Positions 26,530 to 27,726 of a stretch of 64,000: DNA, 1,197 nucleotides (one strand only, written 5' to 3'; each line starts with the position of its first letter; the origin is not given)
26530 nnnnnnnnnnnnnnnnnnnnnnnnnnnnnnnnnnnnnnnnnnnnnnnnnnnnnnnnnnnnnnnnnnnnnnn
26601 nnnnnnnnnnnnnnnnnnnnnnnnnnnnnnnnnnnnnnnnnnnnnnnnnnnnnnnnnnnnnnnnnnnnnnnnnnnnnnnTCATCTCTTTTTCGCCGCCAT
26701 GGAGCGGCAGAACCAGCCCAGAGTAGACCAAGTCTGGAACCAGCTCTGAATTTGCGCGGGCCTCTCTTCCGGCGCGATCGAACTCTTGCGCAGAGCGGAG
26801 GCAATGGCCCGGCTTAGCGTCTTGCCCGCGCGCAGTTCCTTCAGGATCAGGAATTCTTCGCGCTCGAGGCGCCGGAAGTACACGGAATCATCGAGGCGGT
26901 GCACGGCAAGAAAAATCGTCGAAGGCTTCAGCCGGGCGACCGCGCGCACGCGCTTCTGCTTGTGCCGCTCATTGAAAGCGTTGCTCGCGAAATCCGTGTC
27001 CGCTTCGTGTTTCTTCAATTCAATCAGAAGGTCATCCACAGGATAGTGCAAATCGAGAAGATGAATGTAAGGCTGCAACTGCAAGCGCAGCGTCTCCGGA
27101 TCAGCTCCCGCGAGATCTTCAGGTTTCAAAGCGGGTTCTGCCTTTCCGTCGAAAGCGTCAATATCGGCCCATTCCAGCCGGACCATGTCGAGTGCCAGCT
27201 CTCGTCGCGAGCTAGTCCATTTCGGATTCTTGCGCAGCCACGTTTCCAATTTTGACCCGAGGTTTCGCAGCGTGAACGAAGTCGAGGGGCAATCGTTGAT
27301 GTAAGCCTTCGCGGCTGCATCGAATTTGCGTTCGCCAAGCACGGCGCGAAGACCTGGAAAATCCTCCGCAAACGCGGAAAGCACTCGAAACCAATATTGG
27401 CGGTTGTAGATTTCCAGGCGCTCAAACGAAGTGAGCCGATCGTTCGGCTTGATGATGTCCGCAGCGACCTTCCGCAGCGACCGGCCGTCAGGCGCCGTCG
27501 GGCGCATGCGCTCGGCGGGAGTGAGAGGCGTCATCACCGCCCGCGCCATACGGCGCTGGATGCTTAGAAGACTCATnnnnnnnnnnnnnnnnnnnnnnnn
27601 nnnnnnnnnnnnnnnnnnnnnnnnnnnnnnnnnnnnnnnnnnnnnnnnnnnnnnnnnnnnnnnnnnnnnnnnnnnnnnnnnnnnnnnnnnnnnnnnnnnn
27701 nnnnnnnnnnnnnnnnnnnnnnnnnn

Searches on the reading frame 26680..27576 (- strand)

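Call 9: search_protein_families(library=ncbifam, proteins=[window:26680-27576:-])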
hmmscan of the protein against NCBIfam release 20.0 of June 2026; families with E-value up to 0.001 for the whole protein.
window:26680-27576:- (298 aa): 1 family
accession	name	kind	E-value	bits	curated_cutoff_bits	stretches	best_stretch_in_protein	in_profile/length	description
NF050145.1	RiPP_RRE_HvfC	equivalog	3.1e-12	46.8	142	1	51-193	23-160/237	HvfC family RiPP maturation protein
